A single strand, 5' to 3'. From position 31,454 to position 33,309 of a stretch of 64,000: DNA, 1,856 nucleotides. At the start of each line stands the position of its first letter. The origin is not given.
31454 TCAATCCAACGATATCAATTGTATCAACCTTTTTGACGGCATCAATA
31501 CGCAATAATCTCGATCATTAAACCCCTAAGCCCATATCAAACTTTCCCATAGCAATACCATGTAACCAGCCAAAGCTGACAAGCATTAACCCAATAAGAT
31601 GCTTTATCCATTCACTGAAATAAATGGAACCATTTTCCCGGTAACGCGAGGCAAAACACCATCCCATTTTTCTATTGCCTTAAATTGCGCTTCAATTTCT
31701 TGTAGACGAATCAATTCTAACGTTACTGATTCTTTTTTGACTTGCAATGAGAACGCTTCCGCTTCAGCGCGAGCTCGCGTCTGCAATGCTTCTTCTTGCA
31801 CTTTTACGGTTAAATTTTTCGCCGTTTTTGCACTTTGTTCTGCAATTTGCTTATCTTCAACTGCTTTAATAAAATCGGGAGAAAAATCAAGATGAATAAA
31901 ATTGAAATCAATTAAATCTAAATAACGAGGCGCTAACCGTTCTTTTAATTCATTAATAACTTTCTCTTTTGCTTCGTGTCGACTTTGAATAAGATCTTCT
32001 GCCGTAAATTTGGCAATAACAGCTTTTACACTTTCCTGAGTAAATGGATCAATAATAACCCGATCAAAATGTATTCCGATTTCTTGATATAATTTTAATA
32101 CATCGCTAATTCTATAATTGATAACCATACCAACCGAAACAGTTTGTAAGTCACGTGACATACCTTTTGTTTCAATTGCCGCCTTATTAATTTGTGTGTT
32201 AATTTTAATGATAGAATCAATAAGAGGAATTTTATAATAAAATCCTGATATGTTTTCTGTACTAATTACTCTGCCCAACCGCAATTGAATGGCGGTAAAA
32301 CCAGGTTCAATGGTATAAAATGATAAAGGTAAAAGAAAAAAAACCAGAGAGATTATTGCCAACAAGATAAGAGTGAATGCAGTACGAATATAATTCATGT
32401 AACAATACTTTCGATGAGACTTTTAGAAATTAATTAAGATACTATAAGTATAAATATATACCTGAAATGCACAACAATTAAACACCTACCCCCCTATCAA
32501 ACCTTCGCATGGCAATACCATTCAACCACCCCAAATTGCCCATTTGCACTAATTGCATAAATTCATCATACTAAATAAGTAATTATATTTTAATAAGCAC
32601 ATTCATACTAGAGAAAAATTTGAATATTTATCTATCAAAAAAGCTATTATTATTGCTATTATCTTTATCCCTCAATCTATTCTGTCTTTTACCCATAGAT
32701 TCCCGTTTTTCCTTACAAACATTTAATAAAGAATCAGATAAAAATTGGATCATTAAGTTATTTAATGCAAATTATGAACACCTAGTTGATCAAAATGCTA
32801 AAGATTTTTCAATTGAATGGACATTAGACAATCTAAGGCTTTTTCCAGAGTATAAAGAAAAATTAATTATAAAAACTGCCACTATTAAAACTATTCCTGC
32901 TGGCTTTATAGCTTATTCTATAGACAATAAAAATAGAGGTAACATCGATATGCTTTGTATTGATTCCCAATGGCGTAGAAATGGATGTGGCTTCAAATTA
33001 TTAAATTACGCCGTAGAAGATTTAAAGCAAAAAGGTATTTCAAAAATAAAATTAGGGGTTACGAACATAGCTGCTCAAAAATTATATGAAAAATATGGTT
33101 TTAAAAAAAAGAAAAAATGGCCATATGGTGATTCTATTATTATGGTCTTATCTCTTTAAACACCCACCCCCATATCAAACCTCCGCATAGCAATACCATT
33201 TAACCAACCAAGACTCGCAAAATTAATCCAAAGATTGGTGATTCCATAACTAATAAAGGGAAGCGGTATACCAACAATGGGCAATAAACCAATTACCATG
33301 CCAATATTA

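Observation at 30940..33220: Three tandem copies of the rodA 3' terminus delimit single-gene insertions (cassette-like array at a gene end)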

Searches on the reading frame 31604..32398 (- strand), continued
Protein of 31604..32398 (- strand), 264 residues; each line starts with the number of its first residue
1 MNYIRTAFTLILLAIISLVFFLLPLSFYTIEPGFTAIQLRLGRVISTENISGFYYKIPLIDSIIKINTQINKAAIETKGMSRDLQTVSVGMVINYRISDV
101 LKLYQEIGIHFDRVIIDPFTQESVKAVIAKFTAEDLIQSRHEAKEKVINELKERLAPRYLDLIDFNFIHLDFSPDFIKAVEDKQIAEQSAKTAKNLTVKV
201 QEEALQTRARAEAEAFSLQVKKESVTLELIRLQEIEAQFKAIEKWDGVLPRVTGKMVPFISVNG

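Call 79: search_protein_families(library=phrogs, proteins=[L099:17-1939:+, L099:2953-3729:-, L099:4854-6107:+, L099:6047-6565:+, L099:8996-10090:-, L099:10254-11348:-, L099:11335-11967:-, L099:13132-15441:-, L099:16182-17309:-, L099:15443-16069:-], max_evalue=0.001)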
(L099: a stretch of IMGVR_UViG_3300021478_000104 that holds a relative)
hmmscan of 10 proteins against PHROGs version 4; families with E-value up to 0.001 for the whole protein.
L099:17-1939:+ (640 aa): 2 families
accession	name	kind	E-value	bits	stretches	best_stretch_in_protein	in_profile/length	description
phrog_4636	-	tail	5.8e-07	29.3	1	209-314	293-393/763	tail spike protein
phrog_863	-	tail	0.00054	20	1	199-538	310-595/690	tail fiber assembly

L099:2953-3729:- (258 aa): 4 families
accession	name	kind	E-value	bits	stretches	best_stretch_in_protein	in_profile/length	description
phrog_2324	-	DNA, RNA and nucleotide metabolism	1.5e-32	113.7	1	37-198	4-156/193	Erf-like ssDNA annealing protein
phrog_155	-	DNA, RNA and nucleotide metabolism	5.9e-31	109.2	1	13-254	35-272/308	Erf-like ssDNA annealing protein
phrog_34817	-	unknown function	6.2e-12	46.4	1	37-179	5-149/291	-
phrog_10003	-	other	2e-06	28.5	1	66-253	67-246/297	recombinase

L099:4854-6107:+ (417 aa): 1 family
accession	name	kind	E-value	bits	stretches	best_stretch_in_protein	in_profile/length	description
phrog_4221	-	DNA, RNA and nucleotide metabolism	0.00014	22.3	1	51-126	26-101/325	replication initiation protein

L099:6047-6565:+ (172 aa): 2 families
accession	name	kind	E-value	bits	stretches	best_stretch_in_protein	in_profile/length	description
phrog_140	-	DNA, RNA and nucleotide metabolism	5.5e-22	79.5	1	46-171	41-167/219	RusA-like Holliday junction resolvase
phrog_24390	-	unknown function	0.00041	21.6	1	125-172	11-58/62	-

L099:8996-10090:- (364 aa): 0 families

L099:10254-11348:- (364 aa): 0 families

L099:11335-11967:- (210 aa): 0 families

L099:13132-15441:- (769 aa): 0 families

L099:16182-17309:- (375 aa): 1 family
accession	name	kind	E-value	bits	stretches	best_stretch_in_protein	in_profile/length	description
phrog_10775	-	tail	0.00077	20.2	0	265-345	140-222/237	tail protein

L099:15443-16069:- (208 aa): 6 families
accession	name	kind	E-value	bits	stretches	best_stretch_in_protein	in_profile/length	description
phrog_4209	-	tail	3.3e-15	57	1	98-208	309-406/406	tail fiber protein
phrog_2557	-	head and packaging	5.1e-13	49.5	1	86-208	436-533/534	virion structural protein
phrog_1396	-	tail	5.8e-07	30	1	100-208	245-341/504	tail fiber protein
phrog_5181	-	unknown function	1e-06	28.4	1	99-171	663-731/763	-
phrog_15547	-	unknown function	5.3e-06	26.9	1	78-172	265-350/373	-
phrog_11518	-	tail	6e-06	25.8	1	84-157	534-613/812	tail fiber protein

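Call 80: search_protein_families(library=pfam, proteins=[L099:2164-2625:+, L099:3840-4163:-, L099:6922-7425:+, L099:8996-10090:-, L099:10254-11348:-, L099:11335-11967:-, L099:12164-12748:-, L099:13132-15441:-, L099:17319-17696:-, L099:17700-18173:-], max_evalue=0.001)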
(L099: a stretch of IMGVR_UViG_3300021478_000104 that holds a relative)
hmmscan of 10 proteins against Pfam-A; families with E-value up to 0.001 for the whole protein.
L099:2164-2625:+ (153 aa): 0 families

L099:3840-4163:- (107 aa): 0 families

L099:6922-7425:+ (167 aa): 0 families

L099:8996-10090:- (364 aa): 0 families

L099:10254-11348:- (364 aa): 0 families

L099:11335-11967:- (210 aa): 0 families

L099:12164-12748:- (194 aa): 0 families

L099:13132-15441:- (769 aa): 0 families

L099:17319-17696:- (125 aa): 0 families

L099:17700-18173:- (157 aa): 0 families
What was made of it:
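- The ORFs scanned in L099 hit no integrase (calls 79, 80).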

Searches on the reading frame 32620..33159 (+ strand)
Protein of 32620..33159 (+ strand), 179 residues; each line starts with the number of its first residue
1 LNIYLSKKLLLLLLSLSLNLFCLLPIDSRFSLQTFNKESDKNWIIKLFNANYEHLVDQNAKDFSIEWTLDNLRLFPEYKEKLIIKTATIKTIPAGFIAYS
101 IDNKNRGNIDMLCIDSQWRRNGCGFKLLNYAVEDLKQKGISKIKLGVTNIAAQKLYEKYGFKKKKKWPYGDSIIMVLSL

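Call 6: search_protein_families(library=pfam, proteins=[window:32620-33159:+], max_evalue=0.01)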
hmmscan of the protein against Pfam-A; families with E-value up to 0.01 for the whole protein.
window:32620-33159:+ (179 aa): 5 families
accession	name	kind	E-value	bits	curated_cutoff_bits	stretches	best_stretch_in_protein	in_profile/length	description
PF00583.31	Acetyltransf_1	-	1.8e-14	54.5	20.7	1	60-161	9-116/116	Acetyltransferase (GNAT) family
PF13673.13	Acetyltransf_10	-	7.6e-12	45.8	23.6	1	85-165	34-111/128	Acetyltransferase (GNAT) domain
PF13508.13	Acetyltransf_7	-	1.3e-11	45.1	27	1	93-163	14-84/84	Acetyltransferase (GNAT) domain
PF08445.16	FR47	-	6.9e-06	26.4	22.1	1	104-165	19-81/86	FR47-like protein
PF14542.12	Acetyltransf_CG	-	0.0056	17.2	30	1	94-140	12-58/80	GCN5-related N-acetyl-transferase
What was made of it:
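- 32620..33159 (+): GNAT acetyltransferase gene, convergent with rodA, with its stop overlapping the rodA stop. It is a near-orphan gene with 27% GC, against 34% for the window. Pfam PF00583 (call 6).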

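Call 38: find_homologous_proteins(query=window:32620-33156:+)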
Query window:32620-33156:+ (179 aa): 2 proteins with E <= 0.001 among 187 candidates.
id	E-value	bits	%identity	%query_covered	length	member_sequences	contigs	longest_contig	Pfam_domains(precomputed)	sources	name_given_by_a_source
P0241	3.9e-106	370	99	94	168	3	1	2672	PF13673.14,PF13508.14,PF08445.17,PF00583.32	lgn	-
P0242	6.1e-11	60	31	76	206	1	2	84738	PF13673.14,PF13508.14,PF08445.17,PF14542.13,PF00583.32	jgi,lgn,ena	-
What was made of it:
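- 32620..33159 (+): Only two database relatives, at 99% and 31% identity (call 38).
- On Homology-facilitated illegitimate recombination / Campbell-type recombination scar: No GNAT donor was found (call 38).
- GNAT has no relative above 31% identity outside this species (call 38).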

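Call 39: find_encoding_contigs(protein=P0241, flank=5000, max_places=3)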
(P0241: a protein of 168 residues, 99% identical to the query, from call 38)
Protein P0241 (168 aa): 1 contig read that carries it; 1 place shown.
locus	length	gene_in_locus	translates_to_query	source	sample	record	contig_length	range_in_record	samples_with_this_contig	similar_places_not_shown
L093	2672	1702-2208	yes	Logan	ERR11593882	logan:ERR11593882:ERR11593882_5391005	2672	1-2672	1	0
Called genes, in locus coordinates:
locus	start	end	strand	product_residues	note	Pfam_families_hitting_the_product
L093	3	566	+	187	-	?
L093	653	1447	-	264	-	PF01145:Band_7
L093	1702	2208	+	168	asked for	PF00583:Acetyltransf_1, PF13673:Acetyltransf_10, PF13508:Acetyltransf_7, PF08445:FR47 (weak)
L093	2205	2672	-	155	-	?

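Call 40: find_encoding_contigs(protein=P0242, flank=6000, max_places=2)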
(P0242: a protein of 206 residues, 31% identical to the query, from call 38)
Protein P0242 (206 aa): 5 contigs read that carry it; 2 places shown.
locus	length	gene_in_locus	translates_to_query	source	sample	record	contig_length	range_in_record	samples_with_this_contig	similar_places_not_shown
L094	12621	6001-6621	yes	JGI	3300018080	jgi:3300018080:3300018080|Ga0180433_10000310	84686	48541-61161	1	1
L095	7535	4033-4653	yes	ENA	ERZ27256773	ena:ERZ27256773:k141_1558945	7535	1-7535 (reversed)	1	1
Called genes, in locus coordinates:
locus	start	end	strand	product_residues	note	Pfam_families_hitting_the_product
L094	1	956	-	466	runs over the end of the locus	PF08238:Sel1 (faint)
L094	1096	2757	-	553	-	-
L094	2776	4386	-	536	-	-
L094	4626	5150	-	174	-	PF04677:CwfJ_C_1 (weak), PF11969:DcpS_C, PF01230:HIT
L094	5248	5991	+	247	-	PF01416:PseudoU_synth_1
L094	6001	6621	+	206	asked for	PF00583:Acetyltransf_1, PF13673:Acetyltransf_10 (weak), PF13508:Acetyltransf_7, PF14542:Acetyltransf_CG (faint), PF08445:FR47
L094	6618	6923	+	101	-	-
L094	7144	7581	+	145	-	-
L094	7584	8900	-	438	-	PF07075:NamZ_N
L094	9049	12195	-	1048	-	-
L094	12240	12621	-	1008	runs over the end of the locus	PF24807:WD40_CDC20-Fz (faint)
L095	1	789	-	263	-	?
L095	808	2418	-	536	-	-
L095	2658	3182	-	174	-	PF04677:CwfJ_C_1 (weak), PF11969:DcpS_C, PF01230:HIT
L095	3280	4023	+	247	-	PF01416:PseudoU_synth_1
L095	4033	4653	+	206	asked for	PF00583:Acetyltransf_1, PF13673:Acetyltransf_10 (weak), PF13508:Acetyltransf_7, PF14542:Acetyltransf_CG (faint), PF08445:FR47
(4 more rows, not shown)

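Call 68: search_dna_similar(query=window:32620-33156:+, collection=phages, mode=protein, max_evalue=0.001, max_rows=8)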
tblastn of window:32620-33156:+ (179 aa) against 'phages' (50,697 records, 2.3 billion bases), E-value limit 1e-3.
No match.
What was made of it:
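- Tried and rejected: Phage or plasmid origin of GNAT: no phage match (call 68).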
